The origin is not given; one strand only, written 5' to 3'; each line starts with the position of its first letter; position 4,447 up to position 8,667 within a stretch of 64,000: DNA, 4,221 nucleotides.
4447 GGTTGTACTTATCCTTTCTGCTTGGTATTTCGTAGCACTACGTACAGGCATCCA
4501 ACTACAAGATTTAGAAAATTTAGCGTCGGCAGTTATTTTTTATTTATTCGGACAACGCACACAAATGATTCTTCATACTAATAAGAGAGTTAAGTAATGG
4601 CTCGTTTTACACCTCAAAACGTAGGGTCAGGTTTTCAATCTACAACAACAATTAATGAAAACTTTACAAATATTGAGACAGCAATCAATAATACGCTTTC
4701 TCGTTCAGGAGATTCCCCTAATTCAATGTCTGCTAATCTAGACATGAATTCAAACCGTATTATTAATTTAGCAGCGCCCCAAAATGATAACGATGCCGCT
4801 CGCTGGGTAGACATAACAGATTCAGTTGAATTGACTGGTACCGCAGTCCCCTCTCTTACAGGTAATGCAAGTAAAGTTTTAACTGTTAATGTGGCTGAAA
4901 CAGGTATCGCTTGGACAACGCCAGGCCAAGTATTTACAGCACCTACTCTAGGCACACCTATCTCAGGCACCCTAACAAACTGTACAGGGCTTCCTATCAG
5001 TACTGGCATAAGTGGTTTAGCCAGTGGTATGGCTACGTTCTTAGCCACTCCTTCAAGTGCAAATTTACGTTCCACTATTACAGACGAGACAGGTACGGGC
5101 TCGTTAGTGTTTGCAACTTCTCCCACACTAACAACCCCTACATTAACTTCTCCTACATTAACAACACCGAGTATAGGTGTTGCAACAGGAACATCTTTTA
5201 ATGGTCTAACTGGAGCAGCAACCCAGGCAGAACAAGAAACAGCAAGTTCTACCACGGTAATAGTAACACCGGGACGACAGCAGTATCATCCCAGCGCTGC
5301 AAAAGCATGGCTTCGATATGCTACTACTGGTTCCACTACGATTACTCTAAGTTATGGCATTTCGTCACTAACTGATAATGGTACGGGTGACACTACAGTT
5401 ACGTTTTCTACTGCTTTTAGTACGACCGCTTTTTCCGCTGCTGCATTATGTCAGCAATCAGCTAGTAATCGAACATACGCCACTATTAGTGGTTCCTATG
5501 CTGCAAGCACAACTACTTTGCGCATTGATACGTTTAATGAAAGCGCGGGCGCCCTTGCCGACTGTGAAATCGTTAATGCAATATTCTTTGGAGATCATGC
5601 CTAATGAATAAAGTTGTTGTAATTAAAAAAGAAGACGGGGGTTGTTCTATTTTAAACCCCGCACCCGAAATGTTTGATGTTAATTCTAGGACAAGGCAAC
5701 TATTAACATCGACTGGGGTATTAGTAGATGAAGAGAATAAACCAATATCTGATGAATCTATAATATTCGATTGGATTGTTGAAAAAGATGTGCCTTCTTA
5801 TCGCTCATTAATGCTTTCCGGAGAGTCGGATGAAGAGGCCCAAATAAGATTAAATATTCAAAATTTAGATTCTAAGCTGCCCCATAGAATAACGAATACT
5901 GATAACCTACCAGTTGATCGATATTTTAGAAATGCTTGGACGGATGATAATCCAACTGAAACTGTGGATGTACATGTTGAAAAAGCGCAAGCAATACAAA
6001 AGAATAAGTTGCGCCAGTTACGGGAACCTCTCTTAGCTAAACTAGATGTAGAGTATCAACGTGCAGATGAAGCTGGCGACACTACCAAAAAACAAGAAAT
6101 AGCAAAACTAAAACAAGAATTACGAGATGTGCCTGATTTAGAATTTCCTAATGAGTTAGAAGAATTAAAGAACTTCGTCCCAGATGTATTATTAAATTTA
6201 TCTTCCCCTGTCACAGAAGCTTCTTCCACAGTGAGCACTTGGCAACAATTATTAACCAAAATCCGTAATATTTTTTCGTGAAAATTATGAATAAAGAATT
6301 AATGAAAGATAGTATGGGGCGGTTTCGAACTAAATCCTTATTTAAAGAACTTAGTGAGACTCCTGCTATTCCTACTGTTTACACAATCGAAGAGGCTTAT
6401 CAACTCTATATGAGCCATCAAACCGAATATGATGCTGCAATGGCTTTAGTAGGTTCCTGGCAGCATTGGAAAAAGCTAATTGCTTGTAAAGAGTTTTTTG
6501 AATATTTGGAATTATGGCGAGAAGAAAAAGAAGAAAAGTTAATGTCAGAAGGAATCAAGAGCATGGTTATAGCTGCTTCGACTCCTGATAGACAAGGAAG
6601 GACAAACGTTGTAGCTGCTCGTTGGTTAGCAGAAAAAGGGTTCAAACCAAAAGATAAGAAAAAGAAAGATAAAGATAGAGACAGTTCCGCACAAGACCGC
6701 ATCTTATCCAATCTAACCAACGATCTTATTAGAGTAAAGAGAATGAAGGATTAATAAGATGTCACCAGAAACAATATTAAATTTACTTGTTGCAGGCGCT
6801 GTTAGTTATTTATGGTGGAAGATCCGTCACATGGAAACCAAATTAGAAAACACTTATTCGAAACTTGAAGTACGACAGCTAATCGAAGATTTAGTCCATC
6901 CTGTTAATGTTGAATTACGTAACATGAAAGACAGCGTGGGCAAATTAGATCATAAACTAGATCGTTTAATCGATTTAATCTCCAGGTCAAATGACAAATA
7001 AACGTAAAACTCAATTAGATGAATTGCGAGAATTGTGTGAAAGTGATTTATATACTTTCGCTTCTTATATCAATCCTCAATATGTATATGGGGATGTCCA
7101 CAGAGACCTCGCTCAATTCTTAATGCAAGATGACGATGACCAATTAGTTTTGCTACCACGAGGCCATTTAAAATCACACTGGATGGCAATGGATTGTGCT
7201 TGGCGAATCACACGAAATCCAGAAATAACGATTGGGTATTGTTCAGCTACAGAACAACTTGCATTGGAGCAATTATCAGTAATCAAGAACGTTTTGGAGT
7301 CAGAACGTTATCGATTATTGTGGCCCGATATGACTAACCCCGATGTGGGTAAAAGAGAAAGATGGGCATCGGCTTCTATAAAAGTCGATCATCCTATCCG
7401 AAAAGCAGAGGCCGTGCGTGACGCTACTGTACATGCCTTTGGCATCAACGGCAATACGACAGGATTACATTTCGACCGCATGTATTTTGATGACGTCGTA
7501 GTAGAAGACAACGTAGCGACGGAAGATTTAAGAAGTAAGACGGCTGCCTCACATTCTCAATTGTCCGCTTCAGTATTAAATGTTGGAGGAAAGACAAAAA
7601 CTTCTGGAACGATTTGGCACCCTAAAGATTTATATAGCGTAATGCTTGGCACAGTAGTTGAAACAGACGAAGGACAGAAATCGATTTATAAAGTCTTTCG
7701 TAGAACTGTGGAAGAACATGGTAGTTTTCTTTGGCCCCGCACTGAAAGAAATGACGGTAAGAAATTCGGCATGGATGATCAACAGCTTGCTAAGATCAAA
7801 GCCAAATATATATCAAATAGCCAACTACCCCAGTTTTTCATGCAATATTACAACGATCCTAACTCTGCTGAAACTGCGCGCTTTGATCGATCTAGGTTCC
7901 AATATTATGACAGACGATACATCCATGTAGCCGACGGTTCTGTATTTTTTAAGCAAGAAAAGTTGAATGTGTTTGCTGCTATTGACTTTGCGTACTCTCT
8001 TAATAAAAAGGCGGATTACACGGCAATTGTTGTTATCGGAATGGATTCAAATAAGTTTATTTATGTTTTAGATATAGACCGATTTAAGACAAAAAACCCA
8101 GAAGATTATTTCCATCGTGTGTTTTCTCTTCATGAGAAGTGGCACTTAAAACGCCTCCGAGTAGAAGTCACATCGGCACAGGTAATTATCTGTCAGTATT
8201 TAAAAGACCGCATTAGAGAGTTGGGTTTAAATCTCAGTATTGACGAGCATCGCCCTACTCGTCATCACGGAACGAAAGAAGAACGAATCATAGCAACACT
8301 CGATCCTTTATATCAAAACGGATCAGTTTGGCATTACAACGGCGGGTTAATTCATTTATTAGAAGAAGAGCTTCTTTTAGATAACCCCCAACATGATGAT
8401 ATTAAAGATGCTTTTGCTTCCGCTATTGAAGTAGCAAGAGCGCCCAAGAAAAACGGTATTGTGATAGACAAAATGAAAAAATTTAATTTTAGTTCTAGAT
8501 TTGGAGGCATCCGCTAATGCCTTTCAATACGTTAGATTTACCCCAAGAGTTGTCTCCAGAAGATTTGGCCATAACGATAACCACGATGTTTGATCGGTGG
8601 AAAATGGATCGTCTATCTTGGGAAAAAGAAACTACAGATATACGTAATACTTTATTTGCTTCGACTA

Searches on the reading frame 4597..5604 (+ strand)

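Call 12: search_protein_families(library=phrogs, proteins=[window:4597-5604:+], max_evalue=0.001)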
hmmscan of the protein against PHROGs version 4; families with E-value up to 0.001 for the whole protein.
window:4597-5604:+ (335 aa): 8 families
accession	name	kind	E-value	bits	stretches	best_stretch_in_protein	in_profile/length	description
phrog_17587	-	tail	4.5e-11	42.9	1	8-75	7-73/641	tail fiber protein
phrog_11355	-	tail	5.6e-11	43.6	1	229-331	24-130/131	tail fiber protein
phrog_18671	-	unknown function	4.7e-08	34.2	1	3-66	3-65/197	-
phrog_6002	-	head and packaging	2e-06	26.7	2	177-212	495-530/1183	virion structural protein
phrog_6122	-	unknown function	7.8e-06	26.5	1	17-84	121-186/290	-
phrog_17462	-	unknown function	2.3e-05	24.2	1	1-59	1-60/542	-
phrog_2710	-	tail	0.00067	19.1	1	15-77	99-160/781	tail fiber protein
phrog_25848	-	tail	0.00067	19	1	24-98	193-272/598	tail fiber protein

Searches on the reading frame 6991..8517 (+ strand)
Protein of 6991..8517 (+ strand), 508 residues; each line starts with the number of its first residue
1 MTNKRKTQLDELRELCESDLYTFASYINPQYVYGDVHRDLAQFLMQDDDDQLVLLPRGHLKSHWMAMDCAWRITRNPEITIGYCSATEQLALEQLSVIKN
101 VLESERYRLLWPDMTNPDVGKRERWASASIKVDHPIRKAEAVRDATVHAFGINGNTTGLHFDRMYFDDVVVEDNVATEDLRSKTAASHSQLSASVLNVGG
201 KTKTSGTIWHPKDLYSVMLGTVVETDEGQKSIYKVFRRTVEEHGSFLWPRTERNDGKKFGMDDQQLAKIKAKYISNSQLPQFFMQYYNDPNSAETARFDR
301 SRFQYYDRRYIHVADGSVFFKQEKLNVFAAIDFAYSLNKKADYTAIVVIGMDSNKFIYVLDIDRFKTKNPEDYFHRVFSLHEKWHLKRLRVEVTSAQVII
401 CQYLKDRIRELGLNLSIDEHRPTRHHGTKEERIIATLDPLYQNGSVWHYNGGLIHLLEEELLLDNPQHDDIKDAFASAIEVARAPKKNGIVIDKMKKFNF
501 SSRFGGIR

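Call 12: search_protein_families(library=phrogs, proteins=[window:6991-8517:+], max_evalue=0.001)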
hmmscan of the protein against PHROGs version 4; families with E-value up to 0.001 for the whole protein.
window:6991-8517:+ (508 aa): 6 families
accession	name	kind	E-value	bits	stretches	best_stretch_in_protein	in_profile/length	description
phrog_38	-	head and packaging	5.3e-87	294.2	1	4-494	259-715/760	terminase large subunit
phrog_20726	-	unknown function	1.5e-41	143.2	1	325-506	1-193/199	-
phrog_4758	-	head and packaging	4.4e-11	43.6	1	20-220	25-219/243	terminase large subunit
phrog_979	-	head and packaging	6.2e-09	36.1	1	304-482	414-599/642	terminase large subunit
phrog_5573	-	head and packaging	1.3e-07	32.3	1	282-483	49-235/250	terminase large subunit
phrog_17672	-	head and packaging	2.5e-06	27.7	1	36-183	53-194/395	terminase large subunit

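Call 53: find_related_loci(query=window:6991-8517:+, collection=viral_contigs, flank=9000)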
Query window:6991-8517:+ (508 aa) in viral_contigs; peptide patterns used: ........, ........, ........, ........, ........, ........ (x = any residue, [..] = any of these).
6 stretches matched a pattern, but none encodes a relative of the query by tblastn (E <= 1e-3).
